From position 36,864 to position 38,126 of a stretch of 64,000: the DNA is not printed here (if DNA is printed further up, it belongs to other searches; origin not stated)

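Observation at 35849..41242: Six translationally coupled transferases, including two TagB/TagF-type glycerophosphotransferases: a teichoic-acid/capsule-like polymer module in a chlamydia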

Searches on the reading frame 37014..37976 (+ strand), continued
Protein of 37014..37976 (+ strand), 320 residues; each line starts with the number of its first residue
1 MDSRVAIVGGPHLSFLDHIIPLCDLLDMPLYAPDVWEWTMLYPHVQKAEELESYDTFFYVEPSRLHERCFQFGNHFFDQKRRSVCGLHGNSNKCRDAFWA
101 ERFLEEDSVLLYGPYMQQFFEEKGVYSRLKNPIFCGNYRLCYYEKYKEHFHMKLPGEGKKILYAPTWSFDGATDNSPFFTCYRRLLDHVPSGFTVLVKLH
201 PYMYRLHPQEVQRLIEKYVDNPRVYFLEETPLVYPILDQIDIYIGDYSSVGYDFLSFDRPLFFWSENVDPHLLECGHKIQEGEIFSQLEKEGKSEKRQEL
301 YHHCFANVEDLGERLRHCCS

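Call 19: search_solved_structures(query=A1, max_evalue=1, show_alignments=3)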
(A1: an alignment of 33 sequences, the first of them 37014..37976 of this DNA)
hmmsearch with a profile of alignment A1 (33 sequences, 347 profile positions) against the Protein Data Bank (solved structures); distinct sequences matched with E-value up to 1: 7.
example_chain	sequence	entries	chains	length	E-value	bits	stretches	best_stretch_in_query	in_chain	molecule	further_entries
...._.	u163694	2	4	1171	2.4e-12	49.7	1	123-341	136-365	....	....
8a0c_A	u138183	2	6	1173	2.4e-12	49.7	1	123-341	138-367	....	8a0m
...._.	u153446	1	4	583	7.6e-09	38.2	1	155-287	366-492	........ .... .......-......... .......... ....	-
8qoy_A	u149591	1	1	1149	3.8e-07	32.7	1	166-301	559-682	TagF-like capsule polymerase Cps3D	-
3l7i_A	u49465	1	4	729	3.1e-06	29.7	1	162-289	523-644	Teichoic acid biosynthesis protein F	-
3l7j_A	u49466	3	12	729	3.1e-06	29.7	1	162-289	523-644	Teichoic acid biosynthesis protein F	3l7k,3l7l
3l7m_A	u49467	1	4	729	0.00014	24.2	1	162-289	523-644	Teichoic acid biosynthesis protein F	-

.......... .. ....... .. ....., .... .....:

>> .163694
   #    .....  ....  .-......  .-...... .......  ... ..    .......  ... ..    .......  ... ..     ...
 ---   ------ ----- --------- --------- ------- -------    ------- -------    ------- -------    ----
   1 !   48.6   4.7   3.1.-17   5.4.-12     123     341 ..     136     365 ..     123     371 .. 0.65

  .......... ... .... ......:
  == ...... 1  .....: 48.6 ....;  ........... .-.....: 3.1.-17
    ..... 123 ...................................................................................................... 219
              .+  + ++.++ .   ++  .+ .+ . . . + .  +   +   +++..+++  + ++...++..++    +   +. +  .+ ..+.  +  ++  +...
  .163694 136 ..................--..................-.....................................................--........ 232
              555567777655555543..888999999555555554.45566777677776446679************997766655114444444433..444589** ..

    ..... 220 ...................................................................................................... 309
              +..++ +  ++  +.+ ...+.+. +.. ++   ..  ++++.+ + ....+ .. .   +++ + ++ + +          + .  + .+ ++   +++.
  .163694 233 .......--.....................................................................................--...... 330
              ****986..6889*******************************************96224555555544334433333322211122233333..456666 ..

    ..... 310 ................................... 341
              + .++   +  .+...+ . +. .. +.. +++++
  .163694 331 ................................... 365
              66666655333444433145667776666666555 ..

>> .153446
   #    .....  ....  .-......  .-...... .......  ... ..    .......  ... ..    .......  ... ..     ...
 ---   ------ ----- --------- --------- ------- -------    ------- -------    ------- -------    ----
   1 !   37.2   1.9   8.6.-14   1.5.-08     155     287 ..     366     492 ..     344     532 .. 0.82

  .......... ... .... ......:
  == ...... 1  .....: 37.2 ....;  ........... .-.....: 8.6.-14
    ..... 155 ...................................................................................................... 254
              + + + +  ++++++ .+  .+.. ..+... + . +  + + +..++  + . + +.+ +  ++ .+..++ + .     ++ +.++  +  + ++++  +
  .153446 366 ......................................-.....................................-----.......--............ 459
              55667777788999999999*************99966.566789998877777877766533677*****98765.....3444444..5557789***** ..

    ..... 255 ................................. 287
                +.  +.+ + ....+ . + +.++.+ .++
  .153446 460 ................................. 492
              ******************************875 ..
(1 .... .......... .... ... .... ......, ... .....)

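Call 20: find_related_loci(query=A1, collection=genome_contigs, flank=10000)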
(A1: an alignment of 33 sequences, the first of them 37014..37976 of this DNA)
Query A1 (320 aa) in genome_contigs; peptide patterns used: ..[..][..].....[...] (x = any residue, [..] = any of these).
356 stretches matched a pattern; 337 encode a relative of the query (tblastn E <= 1e-3); the best 80 are kept; 79 distinct loci.
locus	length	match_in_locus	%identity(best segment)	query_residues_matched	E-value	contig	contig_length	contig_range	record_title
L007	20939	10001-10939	46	1-306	9e-89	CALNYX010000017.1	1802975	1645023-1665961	MAG: uncultured Chlamydiaceae bacterium isolate LOGT_bin.0132 genome assembly, contig: contig_7838, whole genome shotgun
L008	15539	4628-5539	62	1-308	2e-129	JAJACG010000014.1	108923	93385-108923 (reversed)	MAG: Chlamydiales bacterium isolate P_S1_42 SP1CHLAM42_14, whole genome shotgun sequence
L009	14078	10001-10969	43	1-317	8e-81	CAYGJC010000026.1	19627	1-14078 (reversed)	MAG TPA_asm: uncultured bacterium isolate ERP117304_co1_155 genome assembly, contig: NODE_2829_length_19627_cov_33.97910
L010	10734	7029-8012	41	5-308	7e-74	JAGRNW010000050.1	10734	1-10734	MAG: Chlamydiia bacterium isolate HKST-UBA02 NODE_50_length_10734_cov_4.527071, whole genome shotgun sequence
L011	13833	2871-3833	40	3-318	1e-72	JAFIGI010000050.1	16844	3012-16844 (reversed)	MAG: Chlamydiales bacterium isolate coassembly_bin.4 k141_148391, whole genome shotgun sequence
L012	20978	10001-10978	40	3-316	3e-72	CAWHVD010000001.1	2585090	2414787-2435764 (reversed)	MAG: uncultured Chlamydiales bacterium isolate MFD02416.bin.1.76 genome assembly, contig: contig_27032, whole genome sho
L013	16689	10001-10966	44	3-306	4e-83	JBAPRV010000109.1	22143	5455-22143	MAG: Chlamydiales bacterium isolate MFD01065_ilm_asm_bin35 k127_128890, whole genome shotgun sequence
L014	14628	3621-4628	37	1-319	3e-67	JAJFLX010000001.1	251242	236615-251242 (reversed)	MAG: Chlamydiae bacterium isolate OFTM85 OFTM85_0, whole genome shotgun sequence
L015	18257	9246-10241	38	1-319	3e-67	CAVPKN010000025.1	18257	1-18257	MAG: uncultured Chlamydiales bacterium isolate MFD10064.bin.2.108 genome assembly, contig: contig_42350, whole genome sh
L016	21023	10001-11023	37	5-307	1e-66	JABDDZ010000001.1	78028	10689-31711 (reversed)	MAG: Chlamydiae bacterium isolate BWMinHeated_Nextera20_MAG2 3300020904.a:Ga0207088_1001, whole genome shotgun sequence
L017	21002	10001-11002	37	1-320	4e-66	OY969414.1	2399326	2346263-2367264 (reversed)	MAG: uncultured Chlamydiales bacterium isolate MFD04463.bin.c.14 genome assembly, chromosome: 1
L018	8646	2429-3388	39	5-313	8e-65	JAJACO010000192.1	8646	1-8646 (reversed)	MAG: Chlamydiales bacterium isolate O_S4.2_123 S4CHLAM123_192, whole genome shotgun sequence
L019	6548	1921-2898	37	5-307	2e-63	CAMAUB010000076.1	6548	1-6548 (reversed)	MAG: Chlamydia trachomatis isolate MaH-04nov19-12 genome assembly, contig: MaH-04nov19-C28635, whole genome shotgun sequ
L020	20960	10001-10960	38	11-307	3e-61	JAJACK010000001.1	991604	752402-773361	MAG: Chlamydiales bacterium isolate O_S4.1_17 SP4CHLAM17_1, whole genome shotgun sequence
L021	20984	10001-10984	37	5-316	3e-61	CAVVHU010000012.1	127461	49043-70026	MAG: uncultured Chlamydiales bacterium isolate MFD02923.bin.1.43 genome assembly, contig: contig_33737, whole genome sho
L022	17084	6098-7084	34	5-319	2e-56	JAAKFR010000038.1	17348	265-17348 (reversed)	MAG: Chlamydiae bacterium isolate K940_chlam_9 K940chlam9_38, whole genome shotgun sequence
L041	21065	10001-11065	33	3-320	5e-49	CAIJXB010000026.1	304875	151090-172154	MAG: uncultured Chlamydiae bacterium isolate MJ-time_bin-9202 genome assembly, contig: bin-9202:26/68, whole genome shot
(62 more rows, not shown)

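Call 26: predict_structure(alignment_id=A1)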
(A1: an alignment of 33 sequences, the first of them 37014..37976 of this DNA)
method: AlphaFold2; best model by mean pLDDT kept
length: 320 residues; sequences in the alignment: 33
mean_pLDDT: 92.5   pTM: 0.90
mean pLDDT of the five models: 92.5, 92.5, 91.9, 91.4, 91.2
residues with pLDDT >= 90: 257; 70-90: 60; 50-70: 3; < 50: 0
segments of 3 or more residues with pLDDT < 50: none
pLDDT, mean of each block of 10 residues (from residue 1): 89 94 96 94 94 96 93 93 93 81 96 95 96 96 96 96 89 83 96 97 93 98 94 94 91 96 85 92 92 90 91 86
secondary structure, 60 per line:
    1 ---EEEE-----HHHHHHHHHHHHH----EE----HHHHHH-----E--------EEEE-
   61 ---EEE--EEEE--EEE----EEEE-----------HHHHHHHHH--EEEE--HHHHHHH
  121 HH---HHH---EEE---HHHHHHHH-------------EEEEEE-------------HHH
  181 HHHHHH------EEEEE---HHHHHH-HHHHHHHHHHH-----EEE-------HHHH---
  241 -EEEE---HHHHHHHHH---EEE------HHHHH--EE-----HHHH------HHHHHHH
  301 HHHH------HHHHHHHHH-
elements in order: E4-7 H13-25 H36-41 E56-59 E64-66 E69-72 E75-77 E82-85 H97-105 E108-111 H114-122 E132-134 H138-145 E159-164 H178-186 E193-197 H201-206 H208-218 E224-226 H234-237 E242-245 H249-257 E261-263 H270-274 H284-287 H294-304 H311-319

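Call 30: fold_search(model_id=the predicted structure, library=pdb)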
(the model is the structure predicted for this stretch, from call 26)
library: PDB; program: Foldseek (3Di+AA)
matches with E <= 10: 1598; with E <= 0.001: 265
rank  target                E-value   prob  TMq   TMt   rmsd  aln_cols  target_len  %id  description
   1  3l7j_A                2.8e-11  1.00  0.62  0.50   6.4       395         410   14  Structure of the Wall Teichoic Acid Polymerase TagF, H444N variant (released 2010-04-28)
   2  3l7i_A                2.5e-10  1.00  0.61  0.50   6.4       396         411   15  Structure of the Wall Teichoic Acid Polymerase TagF (released 2010-04-28)
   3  3l7j_D                4.1e-10  1.00  0.60  0.49   6.4       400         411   15  Structure of the Wall Teichoic Acid Polymerase TagF, H444N variant (released 2010-04-28)
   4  3l7l_D                4.1e-10  1.00  0.60  0.50   6.4       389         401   15  Structure of the Wall Teichoic Acid Polymerase TagF, H444N + CDPG (30 minute soak) (released 2010-04-28)
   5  3l7j_B                9.8e-10  1.00  0.60  0.49   6.5       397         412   15  Structure of the Wall Teichoic Acid Polymerase TagF, H444N variant (released 2010-04-28)
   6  3l7i_D                1.0e-09  1.00  0.56  0.46   7.3       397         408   15  Structure of the Wall Teichoic Acid Polymerase TagF (released 2010-04-28)
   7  3l7m_D                1.2e-09  1.00  0.59  0.47   6.7       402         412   15  Structure of the Wall Teichoic Acid Polymerase TagF, H548A (released 2010-04-28)
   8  8a0c_B                1.4e-09  1.00  0.65  0.22   6.2       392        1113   16  Capsular polysaccharide synthesis multienzyme in complex with CMP (released 2023-04-26)
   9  3l7k_D                1.6e-09  1.00  0.63  0.52   5.7       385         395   14  Structure of the Wall Teichoic Acid Polymerase TagF, H444N + CDPG (15 minute soak) (released 2010-04-28)
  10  3l7m_A                1.9e-09  1.00  0.59  0.48   7.0       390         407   15  Structure of the Wall Teichoic Acid Polymerase TagF, H548A (released 2010-04-28)
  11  3l7m_B                2.3e-09  1.00  0.61  0.49   6.4       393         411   14  Structure of the Wall Teichoic Acid Polymerase TagF, H548A (released 2010-04-28)
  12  8a0m_A                2.6e-09  1.00  0.62  0.21   6.4       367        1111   17  Capsular polysaccharide synthesis multienzyme in complex with capsular polymer fragment (released 2023-04-26)
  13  8a0m_C                2.6e-09  1.00  0.58  0.20   6.8       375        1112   16  Capsular polysaccharide synthesis multienzyme in complex with capsular polymer fragment (released 2023-04-26)
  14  3l7j_C                3.1e-09  1.00  0.60  0.49   6.6       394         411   14  Structure of the Wall Teichoic Acid Polymerase TagF, H444N variant (released 2010-04-28)
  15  8a0c_A                3.3e-09  1.00  0.60  0.21   6.5       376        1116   16  Capsular polysaccharide synthesis multienzyme in complex with CMP (released 2023-04-26)
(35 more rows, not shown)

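Call 32: search_protein_families(library=pfam, proteins=[L010:3945-6113:+, L010:6131-7021:+, L010:9189-9917:+, L010:9914-10336:+, L016:6868-8958:+, L016:9013-9846:+, L016:11065-12153:+, L019:3921-5042:-, L022:2696-4561:-, L041:9475-9966:+], max_evalue=0.01)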
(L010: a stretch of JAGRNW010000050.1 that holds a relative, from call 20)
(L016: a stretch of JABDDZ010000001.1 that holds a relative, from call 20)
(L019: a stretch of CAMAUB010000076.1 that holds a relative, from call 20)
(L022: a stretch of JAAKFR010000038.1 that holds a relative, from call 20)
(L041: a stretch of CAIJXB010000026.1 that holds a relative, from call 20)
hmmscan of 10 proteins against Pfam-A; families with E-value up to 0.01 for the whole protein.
L010:3945-6113:+ (722 aa): 5 families
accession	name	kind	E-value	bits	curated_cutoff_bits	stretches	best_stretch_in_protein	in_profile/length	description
PF00456.26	Transketolase_N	-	8.5e-126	419.9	22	1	42-387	3-334/334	Transketolase, thiamine diphosphate binding domain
PF02779.29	Transket_pyr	-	2.6e-46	157.9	27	1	403-575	2-173/174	Transketolase, pyrimidine binding domain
PF22613.1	Transketolase_C_1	-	2.8e-39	134.3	27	1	591-705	1-113/113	Transketolase-like TK C-terminal domain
PF02780.25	Transketolase_C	-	1.5e-13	51.1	25.9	1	603-708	9-123/124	Transketolase, C-terminal domain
PF02775.26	TPP_enzyme_C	-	0.0021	18.3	21.9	1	155-293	21-151/151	Thiamine pyrophosphate enzyme, C-terminal TPP binding domain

L010:6131-7021:+ (296 aa): 0 families

L010:9189-9917:+ (242 aa): 2 families
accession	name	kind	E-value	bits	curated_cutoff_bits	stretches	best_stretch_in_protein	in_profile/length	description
PF13462.12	Thioredoxin_4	-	4.6e-23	82.7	23.2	1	56-231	2-163/165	Thioredoxin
PF13098.12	Thioredoxin_2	-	0.008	17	27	0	69-123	7-48/104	Thioredoxin-like domain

L010:9914-10336:+ (140 aa): 1 family
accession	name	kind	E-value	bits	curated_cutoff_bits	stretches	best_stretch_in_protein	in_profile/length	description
PF02600.21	DsbB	-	1.2e-10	42.4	22.1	1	9-131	5-146/148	Disulfide bond formation protein DsbB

L016:6868-8958:+ (696 aa): 6 families
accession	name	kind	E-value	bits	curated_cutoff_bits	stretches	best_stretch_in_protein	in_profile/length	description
PF00456.26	Transketolase_N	-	1.1e-128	429.4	22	1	18-359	3-330/334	Transketolase, thiamine diphosphate binding domain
PF02779.29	Transket_pyr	-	9.7e-46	156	27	1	379-551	2-173/174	Transketolase, pyrimidine binding domain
PF22613.1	Transketolase_C_1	-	1.6e-43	147.9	27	1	567-680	1-113/113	Transketolase-like TK C-terminal domain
PF02780.25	Transketolase_C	-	8e-15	55.3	25.9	1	573-684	4-124/124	Transketolase, C-terminal domain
PF02775.26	TPP_enzyme_C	-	0.0023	18.2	21.9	0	132-269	22-151/151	Thiamine pyrophosphate enzyme, C-terminal TPP binding domain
PF00676.26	E1_dh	-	0.0052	16.2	22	0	133-249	94-199/300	Dehydrogenase E1 component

L016:9013-9846:+ (277 aa): 0 families

L016:11065-12153:+ (362 aa): 1 family
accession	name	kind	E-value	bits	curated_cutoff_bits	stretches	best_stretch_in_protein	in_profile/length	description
PF13524.12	Glyco_trans_1_2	-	2.5e-05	24.7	25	1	225-359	5-135/144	Glycosyl transferase-like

L019:3921-5042:- (373 aa): 3 families
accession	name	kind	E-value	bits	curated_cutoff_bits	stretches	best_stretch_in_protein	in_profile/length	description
PF01385.25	OrfB_IS605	-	1.7e-29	102.9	30.5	1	167-277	3-117/120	Probable transposase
PF07282.18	Cas12f1-like_TNB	-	4.3e-23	81.7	26.3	1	291-356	1-60/60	Cas12f1-like, TNB domain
PF12323.14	HTH_OrfB_IS605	-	4.6e-09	36.1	21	1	1-45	1-44/47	Helix-turn-helix domain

L022:2696-4561:- (621 aa): 0 families

L041:9475-9966:+ (163 aa): 1 family
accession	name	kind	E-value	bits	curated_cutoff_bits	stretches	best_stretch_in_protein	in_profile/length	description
PF05130.17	FlgN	-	7.8e-07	30.1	30.5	1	15-134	3-122/147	FlgN protein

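Call 64: search_protein_representatives(alignment_id=A1)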
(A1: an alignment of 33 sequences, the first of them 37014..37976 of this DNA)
Query: 33 sequences, 347 profile positions. Proteins with E-value up to 0.001 (for the whole library): 8149; up to 1e-10: 1046; up to 1e-30: 432. The best 150 are listed.
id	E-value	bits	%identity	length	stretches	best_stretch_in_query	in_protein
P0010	8.5e-131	452.5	-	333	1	4-343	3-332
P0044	6.6e-130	449.6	-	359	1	3-345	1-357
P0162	1.5e-126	438.5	-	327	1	4-342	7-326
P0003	2.5e-123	427.9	-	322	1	3-345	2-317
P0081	1.3e-122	425.6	-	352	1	4-344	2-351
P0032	8.3e-121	419.6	-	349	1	4-346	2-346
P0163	2.0e-118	411.8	-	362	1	4-346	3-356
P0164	8.7e-116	403.1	-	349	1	5-345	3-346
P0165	2.2e-114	398.5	-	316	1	6-346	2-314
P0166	2.3e-109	382.0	-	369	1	4-346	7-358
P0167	5.1e-107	374.3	-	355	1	4-346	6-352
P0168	6.9e-107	373.9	-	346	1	4-345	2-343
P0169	1.7e-106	372.5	-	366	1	3-343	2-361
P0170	5.5e-106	370.9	-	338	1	3-345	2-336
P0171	3.3e-104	365.0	-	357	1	4-346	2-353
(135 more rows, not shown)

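Call 72: search_protein_families(library=pfam, alignment_id=A1, max_evalue=1)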
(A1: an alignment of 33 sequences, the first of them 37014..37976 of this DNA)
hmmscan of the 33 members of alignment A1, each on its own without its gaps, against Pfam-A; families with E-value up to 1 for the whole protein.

A. member 1, window:37014-37976:+ (320 aa): 1 family
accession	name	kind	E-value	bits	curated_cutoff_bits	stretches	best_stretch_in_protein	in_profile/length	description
PF04464.20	Glyphos_transf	-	3.4e-13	49.7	22.1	1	154-269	188-297/367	CDP-Glycerol:Poly(glycerophosphate) glycerophosphotransferase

B. families by the number of members that match (of 33 scanned): 13 families
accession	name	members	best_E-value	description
PF04464.20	Glyphos_transf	33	7.2e-19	CDP-Glycerol:Poly(glycerophosphate) glycerophosphotransferase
PF05159.20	Capsule_synth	7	0.00023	Capsule polysaccharide biosynthesis protein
PF07388.17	A-2_8-polyST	1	0.011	Alpha-2,8-polysialyltransferase (POLYST)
PF19804.4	DUF6287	1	0.026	Domain of unknown function (DUF6287)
PF25716.1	BPP1_LPA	1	0.046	Late promoter-activating protein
PF11007.13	CotJA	1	0.066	Spore coat associated protein JA (CotJA)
PF20577.3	Phage_ORF5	1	0.075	Phage ORF5 protein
PF07521.17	RMMBL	1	0.085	Zn-dependent metallo-hydrolase RNA specificity domain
PF10692.14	DUF2498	1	0.1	Protein of unknown function (DUF2498)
PF23934.1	DUF7270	1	0.12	Domain of unknown function (DUF7270)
PF21949.1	NoBody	1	0.2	Negative regulator of P-body association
PF01520.23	Amidase_3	1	0.26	N-acetylmuramoyl-L-alanine amidase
PF06517.16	Orthopox_A43R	1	0.34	Orthopoxvirus A43R protein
